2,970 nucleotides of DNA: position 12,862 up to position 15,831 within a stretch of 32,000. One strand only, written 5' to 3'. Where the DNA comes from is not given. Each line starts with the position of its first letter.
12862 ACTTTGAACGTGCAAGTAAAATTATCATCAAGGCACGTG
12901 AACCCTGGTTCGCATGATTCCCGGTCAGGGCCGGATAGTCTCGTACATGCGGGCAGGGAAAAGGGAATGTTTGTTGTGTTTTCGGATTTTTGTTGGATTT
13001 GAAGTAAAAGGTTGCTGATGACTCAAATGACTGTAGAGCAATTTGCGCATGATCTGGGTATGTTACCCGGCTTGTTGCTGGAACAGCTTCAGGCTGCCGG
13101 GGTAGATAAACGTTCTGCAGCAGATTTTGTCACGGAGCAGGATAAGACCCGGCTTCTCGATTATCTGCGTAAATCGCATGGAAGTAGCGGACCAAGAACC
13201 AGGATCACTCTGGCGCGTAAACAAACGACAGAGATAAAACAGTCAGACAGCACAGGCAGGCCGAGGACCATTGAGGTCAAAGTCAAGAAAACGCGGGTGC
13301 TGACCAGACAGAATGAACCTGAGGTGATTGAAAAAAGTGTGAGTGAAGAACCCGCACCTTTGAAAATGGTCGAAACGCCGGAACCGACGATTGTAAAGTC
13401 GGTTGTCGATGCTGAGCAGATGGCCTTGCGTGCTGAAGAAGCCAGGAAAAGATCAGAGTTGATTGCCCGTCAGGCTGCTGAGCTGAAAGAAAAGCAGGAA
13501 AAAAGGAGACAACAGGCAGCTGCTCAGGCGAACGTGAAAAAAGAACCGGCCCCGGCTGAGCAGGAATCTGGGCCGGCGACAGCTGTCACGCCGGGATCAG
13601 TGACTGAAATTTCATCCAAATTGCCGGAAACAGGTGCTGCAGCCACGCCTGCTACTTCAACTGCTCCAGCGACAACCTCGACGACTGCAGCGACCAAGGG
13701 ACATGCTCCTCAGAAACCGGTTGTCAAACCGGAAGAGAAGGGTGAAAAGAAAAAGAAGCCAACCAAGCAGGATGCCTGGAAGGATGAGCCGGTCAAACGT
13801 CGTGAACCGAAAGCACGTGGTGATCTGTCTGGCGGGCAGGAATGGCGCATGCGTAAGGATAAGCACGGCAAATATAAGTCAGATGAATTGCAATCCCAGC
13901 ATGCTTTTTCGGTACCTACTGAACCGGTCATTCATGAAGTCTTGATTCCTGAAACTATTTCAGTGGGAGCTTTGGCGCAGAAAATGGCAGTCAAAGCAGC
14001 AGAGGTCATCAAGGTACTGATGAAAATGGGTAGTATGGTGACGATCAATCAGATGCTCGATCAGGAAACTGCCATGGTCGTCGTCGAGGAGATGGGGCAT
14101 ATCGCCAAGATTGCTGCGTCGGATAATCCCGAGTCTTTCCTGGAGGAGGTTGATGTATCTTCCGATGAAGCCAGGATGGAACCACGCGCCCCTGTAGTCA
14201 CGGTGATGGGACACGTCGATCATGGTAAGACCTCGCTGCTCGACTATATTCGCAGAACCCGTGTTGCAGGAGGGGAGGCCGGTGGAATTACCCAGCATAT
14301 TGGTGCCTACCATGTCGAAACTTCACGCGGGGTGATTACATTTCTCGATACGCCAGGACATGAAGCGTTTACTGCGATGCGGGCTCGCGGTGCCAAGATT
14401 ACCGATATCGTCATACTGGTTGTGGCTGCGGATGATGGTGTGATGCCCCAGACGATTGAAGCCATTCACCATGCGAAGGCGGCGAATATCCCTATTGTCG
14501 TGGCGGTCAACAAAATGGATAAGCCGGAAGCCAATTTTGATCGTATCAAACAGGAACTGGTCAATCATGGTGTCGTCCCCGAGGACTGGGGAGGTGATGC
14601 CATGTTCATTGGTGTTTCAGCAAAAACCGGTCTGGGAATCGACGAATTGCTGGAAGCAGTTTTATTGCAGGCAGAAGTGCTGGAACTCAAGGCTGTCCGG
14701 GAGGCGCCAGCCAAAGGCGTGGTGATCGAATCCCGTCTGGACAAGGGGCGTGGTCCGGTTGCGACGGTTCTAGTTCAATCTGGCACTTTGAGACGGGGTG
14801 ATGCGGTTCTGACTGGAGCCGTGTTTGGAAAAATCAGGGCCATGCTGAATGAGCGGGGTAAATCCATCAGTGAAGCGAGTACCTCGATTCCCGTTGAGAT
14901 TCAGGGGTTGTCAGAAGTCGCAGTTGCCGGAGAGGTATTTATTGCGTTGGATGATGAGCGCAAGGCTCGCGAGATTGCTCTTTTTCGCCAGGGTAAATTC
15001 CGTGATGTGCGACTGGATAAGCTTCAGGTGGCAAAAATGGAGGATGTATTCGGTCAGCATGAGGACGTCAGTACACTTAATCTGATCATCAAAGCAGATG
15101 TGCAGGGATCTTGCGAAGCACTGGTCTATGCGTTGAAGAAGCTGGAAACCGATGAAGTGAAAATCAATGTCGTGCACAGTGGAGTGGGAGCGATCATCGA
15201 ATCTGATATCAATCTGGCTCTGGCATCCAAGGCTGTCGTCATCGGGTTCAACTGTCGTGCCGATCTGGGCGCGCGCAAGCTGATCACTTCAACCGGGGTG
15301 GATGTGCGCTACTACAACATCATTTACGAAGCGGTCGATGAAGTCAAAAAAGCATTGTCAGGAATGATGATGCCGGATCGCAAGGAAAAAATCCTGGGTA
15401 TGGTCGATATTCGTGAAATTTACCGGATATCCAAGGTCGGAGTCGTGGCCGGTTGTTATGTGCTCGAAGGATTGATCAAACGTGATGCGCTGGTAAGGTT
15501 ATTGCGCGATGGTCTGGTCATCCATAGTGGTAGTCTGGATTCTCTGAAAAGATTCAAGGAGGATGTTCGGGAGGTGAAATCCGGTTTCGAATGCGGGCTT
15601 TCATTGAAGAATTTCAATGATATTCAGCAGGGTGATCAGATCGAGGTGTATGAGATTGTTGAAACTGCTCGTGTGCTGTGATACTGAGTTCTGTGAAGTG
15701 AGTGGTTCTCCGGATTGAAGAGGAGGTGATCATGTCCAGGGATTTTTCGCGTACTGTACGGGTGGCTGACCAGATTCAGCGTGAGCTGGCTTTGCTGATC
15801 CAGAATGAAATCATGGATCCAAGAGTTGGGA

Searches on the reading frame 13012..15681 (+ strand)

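Call 7: search_protein_families(library=pfam, proteins=[window:13012-15681:+], max_evalue=0.01)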
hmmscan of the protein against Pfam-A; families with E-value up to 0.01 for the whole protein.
window:13012-15681:+ (889 aa): 9 families
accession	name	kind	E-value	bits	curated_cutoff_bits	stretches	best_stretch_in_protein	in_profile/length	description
PF11987.13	IF-2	-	4e-39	133.6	27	1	670-779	6-117/117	Translation-initiation factor 2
PF00009.33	GTP_EFTU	-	5.8e-37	127.6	26.5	1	395-551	5-183/188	Elongation factor Tu GTP binding domain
PF22042.2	EF-G_D2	-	1e-27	96.5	27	1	566-644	1-82/84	Elongation factor G domain 2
PF04760.21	IF2_N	-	1.2e-22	79.8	25.3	2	313-363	1-52/53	Translation initiation factor IF-2, N-terminal region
PF03144.31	GTP_EFTU_D2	-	1.9e-10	41.5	30.3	1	810-877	1-72/73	Elongation factor Tu domain 2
PF08364.16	IF2_assoc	-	2.2e-10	41.1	24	1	62-98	1-37/39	Bacterial translation initiation factor IF-2 associated region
PF01926.29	MMR_HSR1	-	1.6e-09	38.3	21.9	1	396-501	2-113/113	50S ribosome-binding GTPase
PF00071.28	Ras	-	1.8e-05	24.8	21.6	1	397-552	3-158/162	Ras family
PF02421.24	FeoB_N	-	0.00072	19.5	27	1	396-548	3-154/156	Ferrous iron transport protein B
